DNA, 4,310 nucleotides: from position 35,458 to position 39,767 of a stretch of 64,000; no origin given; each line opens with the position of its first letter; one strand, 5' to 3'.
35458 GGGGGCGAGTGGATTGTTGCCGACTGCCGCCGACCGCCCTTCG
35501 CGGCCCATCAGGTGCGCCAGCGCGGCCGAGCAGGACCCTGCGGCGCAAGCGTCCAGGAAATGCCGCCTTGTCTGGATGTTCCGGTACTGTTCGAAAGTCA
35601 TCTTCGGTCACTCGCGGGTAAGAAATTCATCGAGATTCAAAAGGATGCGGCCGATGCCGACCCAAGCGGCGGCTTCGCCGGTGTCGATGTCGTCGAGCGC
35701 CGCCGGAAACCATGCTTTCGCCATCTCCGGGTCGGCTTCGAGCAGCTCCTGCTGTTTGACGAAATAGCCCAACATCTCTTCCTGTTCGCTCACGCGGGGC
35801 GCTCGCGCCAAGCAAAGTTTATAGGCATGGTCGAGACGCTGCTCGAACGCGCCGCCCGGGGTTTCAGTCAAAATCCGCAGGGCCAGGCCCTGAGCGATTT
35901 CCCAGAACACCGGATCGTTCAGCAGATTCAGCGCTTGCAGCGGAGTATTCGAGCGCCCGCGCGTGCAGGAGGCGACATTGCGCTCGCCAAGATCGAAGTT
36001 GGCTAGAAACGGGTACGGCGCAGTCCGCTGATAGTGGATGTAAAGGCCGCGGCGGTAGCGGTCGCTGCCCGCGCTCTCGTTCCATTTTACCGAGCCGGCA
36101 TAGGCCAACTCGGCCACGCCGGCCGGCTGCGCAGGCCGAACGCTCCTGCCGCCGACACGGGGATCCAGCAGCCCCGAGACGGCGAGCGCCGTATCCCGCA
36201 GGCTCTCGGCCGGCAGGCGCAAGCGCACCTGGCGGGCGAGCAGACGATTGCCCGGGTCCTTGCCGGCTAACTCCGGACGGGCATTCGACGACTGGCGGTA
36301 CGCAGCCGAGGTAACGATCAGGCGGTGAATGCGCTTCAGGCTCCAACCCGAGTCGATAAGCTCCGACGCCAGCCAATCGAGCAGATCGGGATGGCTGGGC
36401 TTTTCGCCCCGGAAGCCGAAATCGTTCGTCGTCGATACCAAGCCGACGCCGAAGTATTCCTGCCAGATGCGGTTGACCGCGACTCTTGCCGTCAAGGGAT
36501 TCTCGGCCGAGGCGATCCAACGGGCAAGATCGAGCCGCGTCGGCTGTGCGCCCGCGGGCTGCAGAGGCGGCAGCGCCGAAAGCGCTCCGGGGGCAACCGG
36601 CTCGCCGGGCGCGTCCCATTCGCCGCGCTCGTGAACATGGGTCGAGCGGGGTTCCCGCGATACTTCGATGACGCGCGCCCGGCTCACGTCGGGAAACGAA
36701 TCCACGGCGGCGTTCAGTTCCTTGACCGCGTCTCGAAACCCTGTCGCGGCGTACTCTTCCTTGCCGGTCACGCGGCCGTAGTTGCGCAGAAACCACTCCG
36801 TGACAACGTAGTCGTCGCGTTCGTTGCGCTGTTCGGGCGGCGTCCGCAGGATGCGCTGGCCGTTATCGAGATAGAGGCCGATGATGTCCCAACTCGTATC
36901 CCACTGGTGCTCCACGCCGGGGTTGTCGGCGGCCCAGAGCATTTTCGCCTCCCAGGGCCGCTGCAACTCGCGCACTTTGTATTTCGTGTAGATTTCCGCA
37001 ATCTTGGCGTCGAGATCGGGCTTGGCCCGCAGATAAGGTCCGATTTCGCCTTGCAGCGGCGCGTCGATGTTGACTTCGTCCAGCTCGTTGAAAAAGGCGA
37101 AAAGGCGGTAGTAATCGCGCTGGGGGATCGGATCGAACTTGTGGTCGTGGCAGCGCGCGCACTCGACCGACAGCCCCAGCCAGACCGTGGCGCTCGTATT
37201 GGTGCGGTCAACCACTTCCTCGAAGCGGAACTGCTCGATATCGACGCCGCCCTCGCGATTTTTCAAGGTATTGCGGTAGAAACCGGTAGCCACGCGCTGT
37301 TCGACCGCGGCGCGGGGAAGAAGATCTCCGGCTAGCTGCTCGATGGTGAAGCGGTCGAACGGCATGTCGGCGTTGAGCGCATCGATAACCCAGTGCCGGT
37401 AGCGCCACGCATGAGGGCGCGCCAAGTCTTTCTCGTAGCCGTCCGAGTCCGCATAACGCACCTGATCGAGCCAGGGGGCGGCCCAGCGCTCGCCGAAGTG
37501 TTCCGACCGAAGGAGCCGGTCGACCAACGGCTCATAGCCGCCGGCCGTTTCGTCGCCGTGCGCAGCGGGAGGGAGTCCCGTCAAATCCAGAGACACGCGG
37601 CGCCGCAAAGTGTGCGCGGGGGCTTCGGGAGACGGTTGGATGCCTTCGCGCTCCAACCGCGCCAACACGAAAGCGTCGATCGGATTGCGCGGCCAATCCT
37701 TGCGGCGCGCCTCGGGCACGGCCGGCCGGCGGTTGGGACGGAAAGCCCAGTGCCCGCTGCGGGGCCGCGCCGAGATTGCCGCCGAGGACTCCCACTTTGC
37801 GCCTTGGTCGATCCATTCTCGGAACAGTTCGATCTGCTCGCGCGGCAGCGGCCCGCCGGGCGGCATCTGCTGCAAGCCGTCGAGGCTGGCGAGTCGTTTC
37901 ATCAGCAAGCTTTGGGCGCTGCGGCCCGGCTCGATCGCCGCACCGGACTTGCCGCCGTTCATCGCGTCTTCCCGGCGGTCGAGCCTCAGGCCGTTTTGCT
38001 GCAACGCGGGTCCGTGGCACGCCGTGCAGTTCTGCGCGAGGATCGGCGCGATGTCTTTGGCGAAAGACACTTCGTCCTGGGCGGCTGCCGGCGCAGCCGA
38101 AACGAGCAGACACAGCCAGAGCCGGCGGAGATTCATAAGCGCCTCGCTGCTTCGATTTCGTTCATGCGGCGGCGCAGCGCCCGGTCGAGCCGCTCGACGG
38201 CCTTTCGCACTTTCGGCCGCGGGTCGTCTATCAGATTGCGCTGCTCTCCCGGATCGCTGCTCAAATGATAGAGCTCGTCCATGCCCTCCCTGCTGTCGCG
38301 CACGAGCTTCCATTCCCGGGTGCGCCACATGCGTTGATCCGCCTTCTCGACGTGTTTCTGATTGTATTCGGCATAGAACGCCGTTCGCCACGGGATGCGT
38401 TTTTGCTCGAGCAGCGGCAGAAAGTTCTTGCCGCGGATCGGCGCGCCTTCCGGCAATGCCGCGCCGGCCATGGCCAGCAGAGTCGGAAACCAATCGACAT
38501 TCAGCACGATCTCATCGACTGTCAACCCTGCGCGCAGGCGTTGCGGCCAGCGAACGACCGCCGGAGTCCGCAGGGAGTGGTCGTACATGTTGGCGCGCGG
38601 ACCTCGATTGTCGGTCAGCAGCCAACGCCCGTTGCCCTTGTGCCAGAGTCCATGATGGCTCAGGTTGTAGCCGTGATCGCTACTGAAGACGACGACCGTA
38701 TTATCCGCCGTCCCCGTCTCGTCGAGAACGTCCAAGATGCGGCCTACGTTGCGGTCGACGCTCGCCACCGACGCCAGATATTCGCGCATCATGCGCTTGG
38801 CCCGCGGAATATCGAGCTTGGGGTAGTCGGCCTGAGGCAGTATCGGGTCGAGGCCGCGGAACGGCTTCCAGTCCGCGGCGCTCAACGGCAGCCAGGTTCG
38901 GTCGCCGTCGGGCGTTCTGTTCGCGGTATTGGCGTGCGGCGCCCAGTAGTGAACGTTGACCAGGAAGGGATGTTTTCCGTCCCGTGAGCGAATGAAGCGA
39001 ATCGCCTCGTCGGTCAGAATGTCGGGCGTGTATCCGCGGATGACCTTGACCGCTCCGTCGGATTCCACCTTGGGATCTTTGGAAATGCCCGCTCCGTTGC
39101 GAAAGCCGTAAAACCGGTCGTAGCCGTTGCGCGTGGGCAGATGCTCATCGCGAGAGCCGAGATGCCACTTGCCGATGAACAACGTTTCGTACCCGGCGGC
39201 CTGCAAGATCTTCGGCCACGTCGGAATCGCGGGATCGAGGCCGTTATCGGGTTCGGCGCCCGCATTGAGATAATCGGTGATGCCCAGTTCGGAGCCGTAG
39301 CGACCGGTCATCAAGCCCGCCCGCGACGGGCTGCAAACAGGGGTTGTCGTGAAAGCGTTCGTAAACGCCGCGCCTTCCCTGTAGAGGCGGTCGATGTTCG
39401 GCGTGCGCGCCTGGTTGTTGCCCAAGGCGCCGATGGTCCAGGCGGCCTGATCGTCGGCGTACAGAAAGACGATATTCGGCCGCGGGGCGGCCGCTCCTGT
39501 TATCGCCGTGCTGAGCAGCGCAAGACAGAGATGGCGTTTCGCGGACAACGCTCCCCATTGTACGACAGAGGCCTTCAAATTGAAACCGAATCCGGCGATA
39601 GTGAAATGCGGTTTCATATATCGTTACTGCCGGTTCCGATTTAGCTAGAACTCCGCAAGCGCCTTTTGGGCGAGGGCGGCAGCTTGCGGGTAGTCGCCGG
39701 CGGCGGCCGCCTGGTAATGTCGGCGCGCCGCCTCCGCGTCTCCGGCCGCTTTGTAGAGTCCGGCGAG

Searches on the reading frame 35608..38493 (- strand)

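Call 55: search_protein_families(library=pfam, proteins=[window:35608-38493:-], max_evalue=0.001)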
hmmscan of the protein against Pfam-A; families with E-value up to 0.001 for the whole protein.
window:35608-38493:- (961 aa): 4 families
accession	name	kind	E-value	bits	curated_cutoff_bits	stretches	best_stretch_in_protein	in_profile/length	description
PF07587.16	PSD1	-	1.8e-95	319.4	28.5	1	652-908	1-241/244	Protein of unknown function (DUF1553)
PF07583.16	PSCyt2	-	7.4e-79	265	29.8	1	271-472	1-208/209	Protein of unknown function (DUF1549)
PF07635.16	PSCyt1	-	3.4e-15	56.8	22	1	156-212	1-57/59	Planctomycete cytochrome C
PF13442.11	Cytochrome_CBB3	-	0.0009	20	27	0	147-222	5-62/68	Cytochrome C oxidase, cbb3-type, subunit III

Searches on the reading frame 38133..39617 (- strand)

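Call 55: search_protein_families(library=pfam, proteins=[window:38133-39617:-], max_evalue=0.001)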
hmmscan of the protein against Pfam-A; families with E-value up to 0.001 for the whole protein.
window:38133-39617:- (494 aa): 3 families
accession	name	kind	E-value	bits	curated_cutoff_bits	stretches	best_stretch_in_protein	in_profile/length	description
PF00884.28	Sulfatase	-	7.3e-57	193.4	25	1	47-385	1-300/301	Sulfatase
PF16347.10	SGSH_C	-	3.1e-24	86.3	29.3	1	343-482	10-149/154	N-sulphoglucosamine sulphohydrolase, C-terminal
PF01663.27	Phosphodiest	-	4e-12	46.8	23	1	279-319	183-223/342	Type I phosphodiesterase / nucleotide pyrophosphatase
